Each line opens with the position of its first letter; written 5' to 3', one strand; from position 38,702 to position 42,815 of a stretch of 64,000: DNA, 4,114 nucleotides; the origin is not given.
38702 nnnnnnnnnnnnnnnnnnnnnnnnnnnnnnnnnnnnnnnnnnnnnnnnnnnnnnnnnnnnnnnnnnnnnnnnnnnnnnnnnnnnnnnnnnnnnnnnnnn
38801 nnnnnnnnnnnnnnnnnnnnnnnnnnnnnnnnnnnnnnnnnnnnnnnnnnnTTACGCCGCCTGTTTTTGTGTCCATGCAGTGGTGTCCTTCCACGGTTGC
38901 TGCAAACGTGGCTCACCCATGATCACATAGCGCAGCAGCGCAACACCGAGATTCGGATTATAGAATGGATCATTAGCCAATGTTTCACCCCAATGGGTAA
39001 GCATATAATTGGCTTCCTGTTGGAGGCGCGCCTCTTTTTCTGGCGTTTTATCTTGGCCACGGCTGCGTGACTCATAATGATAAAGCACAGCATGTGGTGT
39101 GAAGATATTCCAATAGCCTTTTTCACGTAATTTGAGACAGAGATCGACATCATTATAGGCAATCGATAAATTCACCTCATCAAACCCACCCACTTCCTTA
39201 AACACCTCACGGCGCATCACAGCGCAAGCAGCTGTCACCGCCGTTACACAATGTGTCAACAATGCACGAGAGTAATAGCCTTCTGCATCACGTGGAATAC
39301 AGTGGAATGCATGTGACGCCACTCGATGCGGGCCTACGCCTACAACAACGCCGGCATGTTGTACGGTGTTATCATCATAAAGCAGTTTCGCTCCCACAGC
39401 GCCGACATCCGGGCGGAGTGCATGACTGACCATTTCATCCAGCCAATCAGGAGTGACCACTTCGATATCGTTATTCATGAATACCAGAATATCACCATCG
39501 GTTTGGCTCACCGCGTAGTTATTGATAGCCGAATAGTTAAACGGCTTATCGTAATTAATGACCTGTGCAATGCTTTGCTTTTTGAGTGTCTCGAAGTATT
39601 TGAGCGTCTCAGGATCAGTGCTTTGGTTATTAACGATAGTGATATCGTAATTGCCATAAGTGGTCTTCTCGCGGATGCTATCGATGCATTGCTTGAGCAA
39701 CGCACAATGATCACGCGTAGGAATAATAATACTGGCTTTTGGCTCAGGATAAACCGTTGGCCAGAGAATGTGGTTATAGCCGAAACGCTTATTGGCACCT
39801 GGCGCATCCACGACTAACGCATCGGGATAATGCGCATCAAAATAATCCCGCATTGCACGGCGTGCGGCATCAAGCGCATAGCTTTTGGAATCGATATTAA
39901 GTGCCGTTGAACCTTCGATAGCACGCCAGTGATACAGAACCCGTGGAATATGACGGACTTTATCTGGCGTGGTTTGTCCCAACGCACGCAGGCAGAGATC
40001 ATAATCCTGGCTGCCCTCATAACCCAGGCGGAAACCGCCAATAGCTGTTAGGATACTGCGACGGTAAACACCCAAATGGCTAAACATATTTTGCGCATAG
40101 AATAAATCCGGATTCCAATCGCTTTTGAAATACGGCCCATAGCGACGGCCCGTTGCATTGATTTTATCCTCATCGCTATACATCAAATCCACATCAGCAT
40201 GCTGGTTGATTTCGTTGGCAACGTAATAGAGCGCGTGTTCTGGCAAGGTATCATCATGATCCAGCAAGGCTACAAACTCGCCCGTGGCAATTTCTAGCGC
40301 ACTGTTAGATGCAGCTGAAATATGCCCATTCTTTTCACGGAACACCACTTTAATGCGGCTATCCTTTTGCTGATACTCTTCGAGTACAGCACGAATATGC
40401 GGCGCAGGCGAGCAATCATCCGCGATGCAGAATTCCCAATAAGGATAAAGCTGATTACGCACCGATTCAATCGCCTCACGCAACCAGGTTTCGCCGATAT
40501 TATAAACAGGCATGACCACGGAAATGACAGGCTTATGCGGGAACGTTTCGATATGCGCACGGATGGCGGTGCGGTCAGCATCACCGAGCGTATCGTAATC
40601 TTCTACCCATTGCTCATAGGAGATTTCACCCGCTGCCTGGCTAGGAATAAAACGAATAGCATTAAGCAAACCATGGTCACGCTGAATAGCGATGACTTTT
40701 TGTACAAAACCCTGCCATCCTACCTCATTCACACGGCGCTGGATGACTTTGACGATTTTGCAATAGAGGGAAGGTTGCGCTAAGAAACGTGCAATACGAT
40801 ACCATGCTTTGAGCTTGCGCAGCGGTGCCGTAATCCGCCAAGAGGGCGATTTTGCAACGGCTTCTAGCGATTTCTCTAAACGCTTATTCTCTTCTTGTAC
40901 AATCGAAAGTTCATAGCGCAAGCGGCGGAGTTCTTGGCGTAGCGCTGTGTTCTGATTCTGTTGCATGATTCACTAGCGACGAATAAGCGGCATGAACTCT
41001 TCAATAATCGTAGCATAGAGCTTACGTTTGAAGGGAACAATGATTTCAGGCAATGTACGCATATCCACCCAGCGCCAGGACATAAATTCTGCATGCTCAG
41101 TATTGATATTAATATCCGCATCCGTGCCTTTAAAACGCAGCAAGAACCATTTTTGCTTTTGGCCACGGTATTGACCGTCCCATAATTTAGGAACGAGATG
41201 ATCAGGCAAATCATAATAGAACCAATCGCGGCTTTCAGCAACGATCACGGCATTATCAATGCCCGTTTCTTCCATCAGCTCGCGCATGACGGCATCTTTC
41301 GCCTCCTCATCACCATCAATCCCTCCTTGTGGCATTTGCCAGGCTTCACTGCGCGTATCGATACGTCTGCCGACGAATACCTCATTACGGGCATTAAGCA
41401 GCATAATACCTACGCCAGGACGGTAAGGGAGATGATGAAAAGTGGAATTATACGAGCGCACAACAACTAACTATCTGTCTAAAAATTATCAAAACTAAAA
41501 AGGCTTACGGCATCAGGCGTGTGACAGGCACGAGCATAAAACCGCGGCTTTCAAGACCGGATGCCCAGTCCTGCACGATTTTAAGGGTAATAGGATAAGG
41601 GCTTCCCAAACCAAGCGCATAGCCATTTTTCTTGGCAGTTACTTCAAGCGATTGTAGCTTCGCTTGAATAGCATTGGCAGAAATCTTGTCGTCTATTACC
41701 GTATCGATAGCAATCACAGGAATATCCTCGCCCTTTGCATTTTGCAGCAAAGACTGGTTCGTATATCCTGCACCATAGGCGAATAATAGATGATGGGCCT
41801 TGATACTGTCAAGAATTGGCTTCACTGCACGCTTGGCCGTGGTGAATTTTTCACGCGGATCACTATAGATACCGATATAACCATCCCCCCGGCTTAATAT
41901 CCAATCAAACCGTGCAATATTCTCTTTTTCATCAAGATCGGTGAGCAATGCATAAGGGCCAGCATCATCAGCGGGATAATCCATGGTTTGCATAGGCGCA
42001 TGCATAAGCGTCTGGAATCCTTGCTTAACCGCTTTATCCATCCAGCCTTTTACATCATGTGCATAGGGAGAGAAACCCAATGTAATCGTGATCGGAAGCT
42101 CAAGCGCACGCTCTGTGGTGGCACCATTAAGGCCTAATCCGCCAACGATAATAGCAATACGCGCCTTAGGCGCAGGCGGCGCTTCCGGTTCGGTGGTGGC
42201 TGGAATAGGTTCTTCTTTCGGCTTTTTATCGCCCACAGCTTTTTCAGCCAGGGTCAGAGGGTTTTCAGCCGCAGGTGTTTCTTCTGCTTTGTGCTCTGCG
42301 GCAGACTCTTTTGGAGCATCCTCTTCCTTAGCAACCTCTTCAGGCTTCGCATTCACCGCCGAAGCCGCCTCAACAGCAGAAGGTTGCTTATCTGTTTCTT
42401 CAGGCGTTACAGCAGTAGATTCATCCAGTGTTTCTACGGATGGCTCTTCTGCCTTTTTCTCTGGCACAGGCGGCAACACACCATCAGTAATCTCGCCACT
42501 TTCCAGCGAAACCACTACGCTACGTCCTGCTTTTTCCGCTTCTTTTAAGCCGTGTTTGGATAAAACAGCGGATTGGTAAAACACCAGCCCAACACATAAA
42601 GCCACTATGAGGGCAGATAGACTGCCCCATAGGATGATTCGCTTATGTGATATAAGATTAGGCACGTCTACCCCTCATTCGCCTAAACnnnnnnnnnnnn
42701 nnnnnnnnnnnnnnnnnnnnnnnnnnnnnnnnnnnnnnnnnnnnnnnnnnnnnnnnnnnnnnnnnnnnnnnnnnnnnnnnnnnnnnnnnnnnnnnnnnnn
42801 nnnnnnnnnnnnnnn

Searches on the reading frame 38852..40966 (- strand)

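Call 30: search_protein_families(library=pfam, proteins=[window:38852-40966:-], max_evalue=0.001)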
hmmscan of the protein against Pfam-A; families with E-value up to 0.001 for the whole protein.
window:38852-40966:- (704 aa): 6 families
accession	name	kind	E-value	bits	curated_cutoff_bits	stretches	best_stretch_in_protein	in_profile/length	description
PF00535.33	Glycos_transf_2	-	2.6e-47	161.3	23.3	2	149-306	1-164/168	Glycosyl transferase family 2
PF13641.12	Glyco_tranf_2_3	-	7.4e-22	78.9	27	1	409-635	1-216/230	Glycosyltransferase like family 2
PF10111.15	Glyco_tranf_2_2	-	1.1e-16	61.7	27.3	2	412-629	1-215/276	Glycosyltransferase like family 2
PF13632.12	Glyco_trans_2_3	-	1e-14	55.2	27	1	503-657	10-142/198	Glycosyl transferase family group 2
PF13712.12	Glyco_tranf_2_5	-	0.00045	20.4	27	1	442-525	3-89/210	Glycosyltransferase like family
PF13506.12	Glyco_transf_21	-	0.00052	20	21.7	0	486-627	26-151/174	Glycosyl transferase family 21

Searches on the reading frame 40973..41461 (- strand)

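Call 30: search_protein_families(library=pfam, proteins=[window:40973-41461:-], max_evalue=0.001)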
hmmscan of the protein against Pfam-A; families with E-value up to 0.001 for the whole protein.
window:40973-41461:- (162 aa): 1 family
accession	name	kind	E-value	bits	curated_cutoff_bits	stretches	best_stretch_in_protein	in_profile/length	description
PF00293.34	NUDIX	-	1.8e-21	77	21.1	1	13-150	2-132/134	NUDIX domain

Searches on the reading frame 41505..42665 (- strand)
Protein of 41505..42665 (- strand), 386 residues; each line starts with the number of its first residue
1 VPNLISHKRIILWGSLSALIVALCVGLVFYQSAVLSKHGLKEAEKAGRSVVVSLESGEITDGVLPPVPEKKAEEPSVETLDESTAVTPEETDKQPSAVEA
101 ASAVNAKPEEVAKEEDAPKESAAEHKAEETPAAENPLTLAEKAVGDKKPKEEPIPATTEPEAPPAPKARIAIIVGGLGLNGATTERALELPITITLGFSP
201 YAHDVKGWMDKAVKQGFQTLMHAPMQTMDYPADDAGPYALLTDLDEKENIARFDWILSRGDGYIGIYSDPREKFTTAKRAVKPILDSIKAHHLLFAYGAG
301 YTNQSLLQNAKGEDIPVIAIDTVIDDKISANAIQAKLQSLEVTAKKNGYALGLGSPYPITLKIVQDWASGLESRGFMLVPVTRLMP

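Call 30: search_protein_families(library=pfam, proteins=[window:41505-42665:-], max_evalue=0.001)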
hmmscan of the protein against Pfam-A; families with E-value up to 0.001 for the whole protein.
window:41505-42665:- (386 aa): 1 family
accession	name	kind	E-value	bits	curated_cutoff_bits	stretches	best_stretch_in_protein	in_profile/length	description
PF04748.18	Polysacc_deac_2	-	1e-49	169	27.5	1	172-385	1-212/212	Divergent polysaccharide deacetylase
